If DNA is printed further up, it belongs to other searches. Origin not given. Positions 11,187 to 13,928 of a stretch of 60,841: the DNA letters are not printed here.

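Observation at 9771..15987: IclR-cupin-activase-glycyl radical enzyme-carboxylesterase operon whose GRE has a Cys loop (GCVT) matching no characterised chemistry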

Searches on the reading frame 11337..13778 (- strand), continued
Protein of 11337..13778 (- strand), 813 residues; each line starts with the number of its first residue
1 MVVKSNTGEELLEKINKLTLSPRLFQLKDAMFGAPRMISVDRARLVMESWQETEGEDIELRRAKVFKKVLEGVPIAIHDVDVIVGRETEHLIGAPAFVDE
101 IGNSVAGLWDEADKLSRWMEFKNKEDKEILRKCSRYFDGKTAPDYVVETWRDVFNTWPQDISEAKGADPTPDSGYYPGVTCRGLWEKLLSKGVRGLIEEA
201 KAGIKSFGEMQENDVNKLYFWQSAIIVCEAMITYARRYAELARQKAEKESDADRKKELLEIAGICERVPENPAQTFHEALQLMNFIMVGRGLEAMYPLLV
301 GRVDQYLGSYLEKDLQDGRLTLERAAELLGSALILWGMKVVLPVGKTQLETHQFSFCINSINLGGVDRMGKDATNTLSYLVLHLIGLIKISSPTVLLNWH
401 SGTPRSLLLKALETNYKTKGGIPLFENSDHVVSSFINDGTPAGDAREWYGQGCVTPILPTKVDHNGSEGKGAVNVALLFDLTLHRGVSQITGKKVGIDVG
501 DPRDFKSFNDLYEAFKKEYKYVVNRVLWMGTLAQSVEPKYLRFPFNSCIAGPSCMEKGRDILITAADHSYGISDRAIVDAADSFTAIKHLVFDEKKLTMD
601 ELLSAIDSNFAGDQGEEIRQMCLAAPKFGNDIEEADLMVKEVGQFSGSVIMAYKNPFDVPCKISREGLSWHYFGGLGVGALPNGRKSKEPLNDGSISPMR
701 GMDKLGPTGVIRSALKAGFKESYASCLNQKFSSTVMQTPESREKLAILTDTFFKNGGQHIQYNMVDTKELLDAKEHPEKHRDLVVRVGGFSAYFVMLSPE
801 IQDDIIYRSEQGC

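Call 35: find_encoding_contigs(protein=P0007, flank=10000, max_places=3)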
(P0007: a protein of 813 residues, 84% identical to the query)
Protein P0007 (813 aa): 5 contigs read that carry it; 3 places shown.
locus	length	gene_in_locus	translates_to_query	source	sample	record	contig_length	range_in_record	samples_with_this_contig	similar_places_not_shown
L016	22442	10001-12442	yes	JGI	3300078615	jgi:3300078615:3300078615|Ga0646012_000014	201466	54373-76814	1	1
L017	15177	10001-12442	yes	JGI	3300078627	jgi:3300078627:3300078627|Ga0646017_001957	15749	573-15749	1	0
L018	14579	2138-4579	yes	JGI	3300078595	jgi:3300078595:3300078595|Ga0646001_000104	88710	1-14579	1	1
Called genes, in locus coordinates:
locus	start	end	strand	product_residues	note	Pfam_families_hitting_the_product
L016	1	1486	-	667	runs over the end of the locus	PF00795:CN_hydrolase, PF02540:NAD_synthase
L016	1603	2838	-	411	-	PF00909:Ammonium_transp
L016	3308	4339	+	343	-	PF13463:HTH_27 (faint), PF22381:Staph_reg_Sar_Rot (faint), PF01978:TrmB (faint), PF03965:Penicillinase_R (faint), PF03551:PadR (faint), PF12802:MarR_2 (weak)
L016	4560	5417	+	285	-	-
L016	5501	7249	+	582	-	PF05992:SbmA_BacA, PF06472:ABC_membrane_2, PF00005:ABC_tran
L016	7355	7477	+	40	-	-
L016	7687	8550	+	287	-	PF01978:TrmB (weak), PF09339:HTH_IclR, PF01614:IclR_C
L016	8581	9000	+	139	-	-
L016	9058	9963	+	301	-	PF13353:Fer4_12 (faint), PF00037:Fer4 (weak), PF12837:Fer4_6 (faint), PF12838:Fer4_7 (weak), PF13187:Fer4_9 (weak), PF13484:Fer4_16 (faint), PF04055:Radical_SAM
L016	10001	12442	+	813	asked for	PF02901:PFL-like, PF01228:Gly_radical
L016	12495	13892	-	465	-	PF02952:Fucose_iso_C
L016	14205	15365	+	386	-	PF00465:Fe-ADH, PF13685:Fe-ADH_2, PF25137:ADH_Fe_C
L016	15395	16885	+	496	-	PF00171:Aldedh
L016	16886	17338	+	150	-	-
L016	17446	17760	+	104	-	-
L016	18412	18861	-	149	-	PF01668:SmpB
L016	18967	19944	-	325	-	PF03602:Cons_hypoth95 (faint), PF01555:N6_N4_Mtase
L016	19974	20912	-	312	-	PF04556:DpnII, PF26568:RE_BanI_C (weak)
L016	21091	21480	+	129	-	-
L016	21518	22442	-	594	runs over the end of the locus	PF13522:GATase_6, PF13537:GATase_7, PF01380:SIS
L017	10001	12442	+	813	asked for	PF02901:PFL-like, PF01228:Gly_radical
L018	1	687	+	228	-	?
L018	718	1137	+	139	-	-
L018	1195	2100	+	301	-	PF13353:Fer4_12 (faint), PF00037:Fer4 (weak), PF12837:Fer4_6 (faint), PF12838:Fer4_7 (weak), PF13187:Fer4_9 (weak), PF13484:Fer4_16 (faint), PF04055:Radical_SAM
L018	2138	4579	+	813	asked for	PF02901:PFL-like, PF01228:Gly_radical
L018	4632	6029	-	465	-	PF02952:Fucose_iso_C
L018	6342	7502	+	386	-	PF00465:Fe-ADH, PF13685:Fe-ADH_2, PF25137:ADH_Fe_C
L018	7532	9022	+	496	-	PF00171:Aldedh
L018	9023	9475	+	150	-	-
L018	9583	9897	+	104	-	-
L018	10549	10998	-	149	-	PF01668:SmpB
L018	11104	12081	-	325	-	PF03602:Cons_hypoth95 (faint), PF01555:N6_N4_Mtase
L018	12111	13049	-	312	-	PF04556:DpnII, PF26568:RE_BanI_C (weak)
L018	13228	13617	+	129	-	-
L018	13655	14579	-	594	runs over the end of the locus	PF13522:GATase_6, PF13537:GATase_7, PF01380:SIS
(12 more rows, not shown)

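Call 37: search_protein_representatives(protein=window:11337-13778:-)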
Query: 813 residues. Proteins with E-value up to 0.001 (for the whole library): 7635; up to 1e-10: 3931; up to 1e-30: 1601. The best 150 are listed.
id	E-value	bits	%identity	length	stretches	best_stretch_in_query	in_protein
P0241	2.2e-285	965.5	53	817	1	2-811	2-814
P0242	1.7e-234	797.2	48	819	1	10-811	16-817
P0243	3.4e-217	740.0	58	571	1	246-811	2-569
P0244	4.7e-210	716.4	52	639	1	8-631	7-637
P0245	2.0e-208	711.0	46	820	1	10-811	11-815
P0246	6.3e-202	689.5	43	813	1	3-811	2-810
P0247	6.1e-198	676.3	44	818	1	10-812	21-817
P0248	3.0e-186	637.6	42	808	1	15-812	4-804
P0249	2.7e-178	611.3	43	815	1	11-812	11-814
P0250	2.2e-171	588.5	46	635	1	185-811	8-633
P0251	7.9e-160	550.2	40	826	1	7-812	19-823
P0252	1.7e-159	549.1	44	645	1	172-810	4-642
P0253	3.6e-159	548.1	39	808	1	21-811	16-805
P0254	1.4e-158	546.1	40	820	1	19-811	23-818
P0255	5.5e-155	534.2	40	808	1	11-811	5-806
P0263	1.9e-134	466.3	35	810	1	18-811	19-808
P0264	4.4e-134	465.1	36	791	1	22-811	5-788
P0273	8.8e-121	421.1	34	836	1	20-811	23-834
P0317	2.1e-106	373.6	33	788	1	20-810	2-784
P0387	2.9e-96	340.0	32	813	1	32-809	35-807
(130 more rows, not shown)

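Call 39: search_protein_families(library=pfam, proteins=[L007:3302-5206:-, L007:1380-2831:-, L007:2828-3280:-, L007:11452-13890:-, L007:6576-6989:+, L003:10470-11456:+], max_evalue=0.01)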
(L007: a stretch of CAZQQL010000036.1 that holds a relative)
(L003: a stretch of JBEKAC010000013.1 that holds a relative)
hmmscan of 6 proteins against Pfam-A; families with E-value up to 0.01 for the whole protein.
L007:3302-5206:- (634 aa): 2 families
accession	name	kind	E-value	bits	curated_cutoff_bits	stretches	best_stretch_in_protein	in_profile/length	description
PF02129.25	Peptidase_S15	-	1.4e-42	146.6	23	1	75-350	1-261/262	X-Pro dipeptidyl-peptidase (S15 family)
PF08530.16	PepX_C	-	4.4e-42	144.9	22.5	1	391-626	6-216/217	X-Pro dipeptidyl-peptidase C-terminal non-catalytic domain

L007:1380-2831:- (483 aa): 1 family
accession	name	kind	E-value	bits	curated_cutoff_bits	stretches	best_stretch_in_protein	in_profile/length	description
PF00128.31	Alpha-amylase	-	8.2e-10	38.9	22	1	38-209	33-210/446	Alpha amylase, catalytic domain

L007:2828-3280:- (150 aa): 0 families

L007:11452-13890:- (812 aa): 0 families

L007:6576-6989:+ (137 aa): 4 families
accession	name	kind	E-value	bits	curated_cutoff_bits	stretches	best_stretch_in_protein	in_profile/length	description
PF07366.18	SnoaL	-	2.1e-36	124.9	28.4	1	11-132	3-126/126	SnoaL-like polyketide cyclase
PF12680.13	SnoaL_2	-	5.8e-21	75.5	27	1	15-119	5-102/102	SnoaL-like domain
PF14534.12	DUF4440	-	2e-05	25.4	25.2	1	10-114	3-103/107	Domain of unknown function (DUF4440)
PF07858.18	LEH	-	0.002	18.9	24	1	7-132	3-120/122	Limonene-1,2-epoxide hydrolase catalytic domain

L003:10470-11456:+ (328 aa): 5 families
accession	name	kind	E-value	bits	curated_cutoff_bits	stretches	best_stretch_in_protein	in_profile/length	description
PF07859.19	Abhydrolase_3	-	7.6e-60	202.7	25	1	93-300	1-208/210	alpha/beta hydrolase fold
PF20434.5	BD-FAE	-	3.2e-24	86.1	26.8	1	80-185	3-111/215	BD-FAE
PF00135.34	COesterase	-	1.6e-10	41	27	1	79-181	89-201/515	Carboxylesterase family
PF00326.27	Peptidase_S9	-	2.2e-05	24.5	22.6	0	141-180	45-81/213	Prolyl oligopeptidase family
PF01738.24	DLH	-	0.0022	18.1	21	0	258-302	144-190/217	Dienelactone hydrolase family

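Call 42: search_solved_structures(query=L001:3956-5008:+, max_evalue=0.00001)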
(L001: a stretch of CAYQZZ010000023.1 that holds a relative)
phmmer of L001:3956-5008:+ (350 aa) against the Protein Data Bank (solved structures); distinct sequences matched with E-value up to 0.00001: 87 (the best 60 are shown).
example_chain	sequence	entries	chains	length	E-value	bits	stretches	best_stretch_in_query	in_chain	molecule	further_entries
4p47_A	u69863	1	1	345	7.2e-21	77.8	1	36-318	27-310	TRAP dicarboxylate transporter, DctP subunit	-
4xfe_A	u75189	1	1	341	4.9e-20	75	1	38-244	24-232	TRAP dicarboxylate transporter subunit DctP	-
4nn3_A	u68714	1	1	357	9.3e-18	67.6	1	65-343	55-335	TRAP dicarboxylate transporter, DctP subunit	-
4p1e_A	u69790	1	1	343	2.7e-17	66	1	46-274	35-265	TRAP dicarboxylate transporter, DctP subunit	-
4pfr_A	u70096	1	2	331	9.5e-17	64.2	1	66-270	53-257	TRAP dicarboxylate transporter, DctP subunit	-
4ngu_A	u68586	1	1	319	1.4e-16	63.7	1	65-325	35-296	TRAP dicarboxylate transporter, DctP subunit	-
4n8g_A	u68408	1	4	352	4e-16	62.2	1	65-289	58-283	TRAP dicarboxylate transporter, DctP subunit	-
4ovq_A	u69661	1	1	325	5.9e-15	58.3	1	65-271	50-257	TRAP dicarboxylate ABC transporter, substrate-binding protein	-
4pf8_A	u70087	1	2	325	1.1e-14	57.5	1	60-241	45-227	TRAP-T family transporter, DctP (Periplasmic binding) subunit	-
8t9t_A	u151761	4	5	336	1.1e-14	57.5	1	20-271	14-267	Isethionate-binding periplasmic protein DctP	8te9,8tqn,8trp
4pfb_A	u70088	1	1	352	1.2e-14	57.3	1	40-277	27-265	C4-dicarboxylate-binding protein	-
4ng7_A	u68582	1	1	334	2.7e-14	56.2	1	41-241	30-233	TRAP periplasmic solute binding protein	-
4x04_A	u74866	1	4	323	3e-14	56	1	43-241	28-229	solute binding protein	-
4n6d_A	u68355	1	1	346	1.5e-13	53.7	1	61-271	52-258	TRAP dicarboxylate transporter-DctP subunit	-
7bbr_A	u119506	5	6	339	2.5e-13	53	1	67-282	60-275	Putative TRAP transporter solute receptor DctP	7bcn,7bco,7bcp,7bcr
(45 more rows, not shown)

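Call 50: find_encoding_contigs(protein=P0241, flank=8000, max_places=3)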
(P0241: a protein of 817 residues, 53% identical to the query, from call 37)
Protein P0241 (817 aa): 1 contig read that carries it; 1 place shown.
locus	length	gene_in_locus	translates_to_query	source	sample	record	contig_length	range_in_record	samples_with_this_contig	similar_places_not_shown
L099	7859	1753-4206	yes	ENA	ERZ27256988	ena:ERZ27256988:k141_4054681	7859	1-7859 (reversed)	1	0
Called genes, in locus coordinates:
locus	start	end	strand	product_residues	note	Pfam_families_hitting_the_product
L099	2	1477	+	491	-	?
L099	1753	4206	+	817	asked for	PF02901:PFL-like, PF01228:Gly_radical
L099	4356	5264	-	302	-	PF13353:Fer4_12, PF00037:Fer4 (weak), PF13237:Fer4_10 (weak), PF14697:Fer4_21 (weak), PF12838:Fer4_7, PF13187:Fer4_9 (weak), PF12837:Fer4_6 (weak), PF04055:Radical_SAM, +2 more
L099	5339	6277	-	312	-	PF01073:3Beta_HSD, PF01370:Epimerase, PF02719:Polysacc_synt_2, PF04321:RmlD_sub_bind, PF07993:NAD_binding_4, PF08659:KR (weak), PF13460:NAD_binding_10 (weak), PF16363:GDP_Man_Dehyd, +1 more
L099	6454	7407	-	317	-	PF12802:MarR_2 (faint), PF13463:HTH_27 (faint)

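Call 51: find_encoding_contigs(protein=P0242, flank=8000, max_places=3)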
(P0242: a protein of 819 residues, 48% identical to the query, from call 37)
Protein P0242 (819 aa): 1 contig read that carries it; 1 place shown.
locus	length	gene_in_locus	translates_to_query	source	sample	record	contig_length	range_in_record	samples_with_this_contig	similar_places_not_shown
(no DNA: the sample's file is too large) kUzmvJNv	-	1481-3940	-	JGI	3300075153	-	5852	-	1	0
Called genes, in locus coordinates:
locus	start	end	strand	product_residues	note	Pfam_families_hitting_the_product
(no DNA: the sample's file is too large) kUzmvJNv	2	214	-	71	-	?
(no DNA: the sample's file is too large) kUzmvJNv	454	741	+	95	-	-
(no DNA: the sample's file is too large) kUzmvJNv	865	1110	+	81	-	-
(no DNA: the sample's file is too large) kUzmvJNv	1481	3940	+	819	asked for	PF02901:PFL-like, PF01228:Gly_radical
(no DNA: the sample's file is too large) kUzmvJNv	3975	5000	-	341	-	PF00795:CN_hydrolase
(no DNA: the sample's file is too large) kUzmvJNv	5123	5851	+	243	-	?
